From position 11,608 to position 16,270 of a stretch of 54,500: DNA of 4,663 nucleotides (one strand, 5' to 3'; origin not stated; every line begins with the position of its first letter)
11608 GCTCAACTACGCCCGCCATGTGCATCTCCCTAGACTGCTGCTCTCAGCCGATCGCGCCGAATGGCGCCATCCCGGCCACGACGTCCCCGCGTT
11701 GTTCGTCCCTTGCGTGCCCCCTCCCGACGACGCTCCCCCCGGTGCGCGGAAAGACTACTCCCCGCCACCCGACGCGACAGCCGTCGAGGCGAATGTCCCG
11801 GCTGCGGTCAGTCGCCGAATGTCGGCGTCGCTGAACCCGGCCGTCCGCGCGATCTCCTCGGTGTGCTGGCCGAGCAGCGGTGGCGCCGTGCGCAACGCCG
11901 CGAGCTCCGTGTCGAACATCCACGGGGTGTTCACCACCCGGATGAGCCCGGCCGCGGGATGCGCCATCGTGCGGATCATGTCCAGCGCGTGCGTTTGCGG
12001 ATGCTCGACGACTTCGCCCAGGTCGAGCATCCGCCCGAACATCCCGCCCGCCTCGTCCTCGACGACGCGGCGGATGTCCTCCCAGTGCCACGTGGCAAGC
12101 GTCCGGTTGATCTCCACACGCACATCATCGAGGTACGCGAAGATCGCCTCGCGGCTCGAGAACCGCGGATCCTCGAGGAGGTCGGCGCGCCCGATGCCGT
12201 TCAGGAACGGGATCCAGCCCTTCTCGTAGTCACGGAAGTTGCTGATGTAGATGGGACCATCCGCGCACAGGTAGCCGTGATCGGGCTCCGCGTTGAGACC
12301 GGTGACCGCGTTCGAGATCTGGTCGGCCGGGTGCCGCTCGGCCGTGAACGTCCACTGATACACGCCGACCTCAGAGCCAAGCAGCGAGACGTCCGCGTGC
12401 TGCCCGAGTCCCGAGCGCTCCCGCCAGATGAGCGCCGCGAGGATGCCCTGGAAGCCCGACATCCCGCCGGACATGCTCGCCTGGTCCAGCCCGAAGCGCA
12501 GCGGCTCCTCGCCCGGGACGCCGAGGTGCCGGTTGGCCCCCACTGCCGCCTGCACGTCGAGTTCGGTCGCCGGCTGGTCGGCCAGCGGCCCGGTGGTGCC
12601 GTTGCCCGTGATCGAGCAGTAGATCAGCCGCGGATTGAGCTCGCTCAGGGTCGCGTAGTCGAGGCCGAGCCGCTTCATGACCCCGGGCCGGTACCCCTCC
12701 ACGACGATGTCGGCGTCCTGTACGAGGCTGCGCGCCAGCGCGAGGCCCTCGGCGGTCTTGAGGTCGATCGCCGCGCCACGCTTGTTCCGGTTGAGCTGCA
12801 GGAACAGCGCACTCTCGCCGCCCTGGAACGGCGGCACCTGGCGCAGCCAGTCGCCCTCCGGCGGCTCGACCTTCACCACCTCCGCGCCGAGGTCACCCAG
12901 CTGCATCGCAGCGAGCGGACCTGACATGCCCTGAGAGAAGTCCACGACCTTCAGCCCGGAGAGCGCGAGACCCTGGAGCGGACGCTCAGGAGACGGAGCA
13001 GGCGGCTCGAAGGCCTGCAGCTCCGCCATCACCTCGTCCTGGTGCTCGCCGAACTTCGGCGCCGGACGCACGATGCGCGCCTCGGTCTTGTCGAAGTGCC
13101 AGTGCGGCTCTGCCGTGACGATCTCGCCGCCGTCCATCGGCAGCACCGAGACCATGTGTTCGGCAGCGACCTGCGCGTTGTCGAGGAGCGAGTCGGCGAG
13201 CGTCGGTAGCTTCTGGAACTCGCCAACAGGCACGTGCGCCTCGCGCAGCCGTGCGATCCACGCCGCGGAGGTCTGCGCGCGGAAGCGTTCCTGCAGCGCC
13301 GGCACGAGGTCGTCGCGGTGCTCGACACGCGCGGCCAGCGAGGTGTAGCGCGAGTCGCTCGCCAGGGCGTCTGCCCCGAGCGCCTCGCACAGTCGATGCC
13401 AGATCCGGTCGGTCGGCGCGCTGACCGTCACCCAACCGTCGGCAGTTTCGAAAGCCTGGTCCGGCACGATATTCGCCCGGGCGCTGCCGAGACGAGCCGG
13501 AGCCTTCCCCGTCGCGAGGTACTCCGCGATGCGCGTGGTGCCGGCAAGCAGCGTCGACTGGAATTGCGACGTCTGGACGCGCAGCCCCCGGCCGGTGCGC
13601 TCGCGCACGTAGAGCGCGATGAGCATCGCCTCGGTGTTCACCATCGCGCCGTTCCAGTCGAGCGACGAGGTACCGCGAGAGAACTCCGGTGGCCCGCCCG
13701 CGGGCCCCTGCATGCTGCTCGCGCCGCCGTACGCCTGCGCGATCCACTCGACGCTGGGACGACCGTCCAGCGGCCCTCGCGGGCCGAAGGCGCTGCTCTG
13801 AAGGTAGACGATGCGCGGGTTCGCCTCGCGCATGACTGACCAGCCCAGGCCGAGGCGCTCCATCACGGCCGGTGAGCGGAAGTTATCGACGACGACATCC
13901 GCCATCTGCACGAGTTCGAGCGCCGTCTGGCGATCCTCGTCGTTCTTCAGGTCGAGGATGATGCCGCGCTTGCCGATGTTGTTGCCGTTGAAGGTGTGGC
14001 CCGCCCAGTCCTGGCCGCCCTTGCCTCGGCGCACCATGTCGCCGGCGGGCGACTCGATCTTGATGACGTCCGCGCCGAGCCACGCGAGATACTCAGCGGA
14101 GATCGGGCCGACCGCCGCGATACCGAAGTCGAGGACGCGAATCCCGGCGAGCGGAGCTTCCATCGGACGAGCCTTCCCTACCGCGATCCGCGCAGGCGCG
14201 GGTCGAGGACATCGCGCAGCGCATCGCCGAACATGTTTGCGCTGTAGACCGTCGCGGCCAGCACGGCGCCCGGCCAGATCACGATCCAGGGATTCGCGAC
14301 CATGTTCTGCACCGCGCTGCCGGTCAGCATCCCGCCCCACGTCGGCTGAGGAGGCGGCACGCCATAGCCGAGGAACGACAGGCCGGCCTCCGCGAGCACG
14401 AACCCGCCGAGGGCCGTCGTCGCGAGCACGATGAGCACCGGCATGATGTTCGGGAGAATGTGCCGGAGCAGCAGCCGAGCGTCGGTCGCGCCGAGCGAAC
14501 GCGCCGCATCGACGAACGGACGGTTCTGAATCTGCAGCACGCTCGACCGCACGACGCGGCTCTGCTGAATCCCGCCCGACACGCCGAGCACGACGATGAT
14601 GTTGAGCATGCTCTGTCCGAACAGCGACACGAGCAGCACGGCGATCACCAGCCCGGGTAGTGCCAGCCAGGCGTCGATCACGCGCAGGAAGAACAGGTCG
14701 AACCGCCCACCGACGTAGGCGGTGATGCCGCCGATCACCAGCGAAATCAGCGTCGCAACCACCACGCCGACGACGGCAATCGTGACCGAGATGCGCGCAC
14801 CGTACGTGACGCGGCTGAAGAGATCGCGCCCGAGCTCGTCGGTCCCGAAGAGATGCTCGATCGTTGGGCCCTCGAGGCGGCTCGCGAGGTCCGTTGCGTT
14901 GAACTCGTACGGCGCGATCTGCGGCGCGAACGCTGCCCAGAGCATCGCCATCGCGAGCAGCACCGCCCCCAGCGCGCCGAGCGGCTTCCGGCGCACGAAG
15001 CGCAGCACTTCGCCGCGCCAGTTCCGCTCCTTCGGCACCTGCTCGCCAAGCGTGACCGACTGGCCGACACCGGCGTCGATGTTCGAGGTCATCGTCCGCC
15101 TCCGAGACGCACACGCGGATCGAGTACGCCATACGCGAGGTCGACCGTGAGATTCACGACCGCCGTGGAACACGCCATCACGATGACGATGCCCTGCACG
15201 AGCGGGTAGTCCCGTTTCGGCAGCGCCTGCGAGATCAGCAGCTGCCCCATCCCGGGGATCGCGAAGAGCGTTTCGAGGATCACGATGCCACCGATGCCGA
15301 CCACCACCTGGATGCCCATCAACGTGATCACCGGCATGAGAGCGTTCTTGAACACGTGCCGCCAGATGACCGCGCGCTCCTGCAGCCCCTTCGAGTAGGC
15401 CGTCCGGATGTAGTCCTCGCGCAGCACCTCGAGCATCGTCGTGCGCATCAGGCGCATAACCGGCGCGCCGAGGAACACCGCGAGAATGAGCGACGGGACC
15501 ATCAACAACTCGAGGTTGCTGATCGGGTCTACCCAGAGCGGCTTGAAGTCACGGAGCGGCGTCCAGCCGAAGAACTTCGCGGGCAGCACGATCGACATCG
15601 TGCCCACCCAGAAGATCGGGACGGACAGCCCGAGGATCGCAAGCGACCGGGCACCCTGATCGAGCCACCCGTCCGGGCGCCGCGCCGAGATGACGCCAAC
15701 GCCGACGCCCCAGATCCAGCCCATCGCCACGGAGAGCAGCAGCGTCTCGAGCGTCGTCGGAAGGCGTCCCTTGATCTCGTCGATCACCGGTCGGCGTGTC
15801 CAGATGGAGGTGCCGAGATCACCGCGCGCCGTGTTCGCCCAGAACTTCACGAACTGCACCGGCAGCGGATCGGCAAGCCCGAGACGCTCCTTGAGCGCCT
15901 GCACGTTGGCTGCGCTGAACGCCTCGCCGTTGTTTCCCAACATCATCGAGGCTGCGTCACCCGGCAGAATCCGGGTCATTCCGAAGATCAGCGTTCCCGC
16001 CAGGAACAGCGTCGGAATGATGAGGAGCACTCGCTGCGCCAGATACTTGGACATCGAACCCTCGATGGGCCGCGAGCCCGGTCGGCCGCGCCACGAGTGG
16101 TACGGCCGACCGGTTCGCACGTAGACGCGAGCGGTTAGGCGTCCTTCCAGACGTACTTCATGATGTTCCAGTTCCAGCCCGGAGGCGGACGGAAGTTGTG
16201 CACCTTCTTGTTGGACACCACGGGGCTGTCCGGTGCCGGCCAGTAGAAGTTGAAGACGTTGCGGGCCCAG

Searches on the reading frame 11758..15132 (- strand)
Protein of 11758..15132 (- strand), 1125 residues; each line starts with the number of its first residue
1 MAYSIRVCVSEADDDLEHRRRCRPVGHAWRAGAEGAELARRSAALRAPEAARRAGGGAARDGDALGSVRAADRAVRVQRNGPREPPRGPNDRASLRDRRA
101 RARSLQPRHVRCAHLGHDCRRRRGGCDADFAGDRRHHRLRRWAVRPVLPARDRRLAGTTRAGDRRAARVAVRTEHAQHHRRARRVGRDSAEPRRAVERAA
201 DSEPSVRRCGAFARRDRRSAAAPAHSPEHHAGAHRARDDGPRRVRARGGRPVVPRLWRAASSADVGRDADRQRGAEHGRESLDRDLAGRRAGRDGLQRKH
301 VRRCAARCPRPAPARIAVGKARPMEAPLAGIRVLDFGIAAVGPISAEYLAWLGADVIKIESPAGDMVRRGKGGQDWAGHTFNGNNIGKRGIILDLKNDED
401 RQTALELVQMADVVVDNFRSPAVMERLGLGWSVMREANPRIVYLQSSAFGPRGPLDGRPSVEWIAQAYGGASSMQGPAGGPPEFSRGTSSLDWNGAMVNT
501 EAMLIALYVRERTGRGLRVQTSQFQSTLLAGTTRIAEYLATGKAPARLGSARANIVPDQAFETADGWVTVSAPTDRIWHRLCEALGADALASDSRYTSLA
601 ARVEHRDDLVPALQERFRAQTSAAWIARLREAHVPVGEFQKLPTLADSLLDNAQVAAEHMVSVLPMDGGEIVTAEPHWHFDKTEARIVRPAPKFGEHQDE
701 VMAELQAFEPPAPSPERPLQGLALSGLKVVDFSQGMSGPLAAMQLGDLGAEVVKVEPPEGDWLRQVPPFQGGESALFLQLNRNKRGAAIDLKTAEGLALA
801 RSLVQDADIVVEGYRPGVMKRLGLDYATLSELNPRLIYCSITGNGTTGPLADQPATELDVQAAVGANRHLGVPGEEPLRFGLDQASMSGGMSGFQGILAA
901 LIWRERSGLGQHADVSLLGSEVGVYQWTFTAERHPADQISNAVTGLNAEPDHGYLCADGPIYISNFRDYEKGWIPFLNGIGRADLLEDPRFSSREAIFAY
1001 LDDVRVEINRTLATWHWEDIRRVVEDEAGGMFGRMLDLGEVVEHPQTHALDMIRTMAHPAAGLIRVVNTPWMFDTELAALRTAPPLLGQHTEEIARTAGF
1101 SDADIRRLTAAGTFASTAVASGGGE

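Call 83: search_protein_families(library=pfam, proteins=[window:11758-15132:-], max_evalue=0.00001)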
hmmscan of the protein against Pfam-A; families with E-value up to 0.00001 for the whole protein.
window:11758-15132:- (1125 aa): 1 family
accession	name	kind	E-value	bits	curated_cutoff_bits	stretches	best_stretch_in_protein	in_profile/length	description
PF02515.22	CoA_transf_3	-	4.2e-194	645.1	23.3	2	328-698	1-366/366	CoA-transferase family III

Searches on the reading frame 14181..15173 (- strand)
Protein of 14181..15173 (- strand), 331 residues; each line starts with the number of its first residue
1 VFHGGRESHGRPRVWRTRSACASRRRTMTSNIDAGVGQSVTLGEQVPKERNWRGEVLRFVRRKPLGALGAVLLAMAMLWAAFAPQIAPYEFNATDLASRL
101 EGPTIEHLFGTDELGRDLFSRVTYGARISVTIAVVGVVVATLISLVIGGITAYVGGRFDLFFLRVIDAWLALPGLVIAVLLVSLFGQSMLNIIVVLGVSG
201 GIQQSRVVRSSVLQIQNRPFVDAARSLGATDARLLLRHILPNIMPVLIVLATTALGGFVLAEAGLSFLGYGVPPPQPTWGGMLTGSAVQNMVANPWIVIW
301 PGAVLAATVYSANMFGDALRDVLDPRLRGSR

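Call 26: search_protein_families(library=pfam, proteins=[window:14181-15173:-], max_evalue=0.00001)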
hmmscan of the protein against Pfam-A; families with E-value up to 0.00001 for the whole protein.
window:14181-15173:- (331 aa): 2 families
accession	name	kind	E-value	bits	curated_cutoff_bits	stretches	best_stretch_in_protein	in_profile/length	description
PF00528.27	BPD_transp_1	-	2e-32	112.9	26.4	1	145-328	2-183/184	Binding-protein-dependent transport system inner membrane component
PF12911.12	OppC_N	-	1e-05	25.8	23.9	1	55-103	5-53/53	N-terminal TM domain of oligopeptide transport permease C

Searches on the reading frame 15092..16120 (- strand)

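Call 26: search_protein_families(library=pfam, proteins=[window:15092-16120:-], max_evalue=0.00001)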
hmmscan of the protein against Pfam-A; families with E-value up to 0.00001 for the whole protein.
window:15092-16120:- (343 aa): 2 families
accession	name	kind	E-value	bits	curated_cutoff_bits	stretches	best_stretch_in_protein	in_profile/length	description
PF00528.27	BPD_transp_1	-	6.3e-39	134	26.4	1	138-338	1-183/184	Binding-protein-dependent transport system inner membrane component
PF19300.4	BPD_transp_1_N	-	5.3e-09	36.7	23.8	1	23-124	1-111/114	Binding-prot-dependent transport system membrane comp, N-term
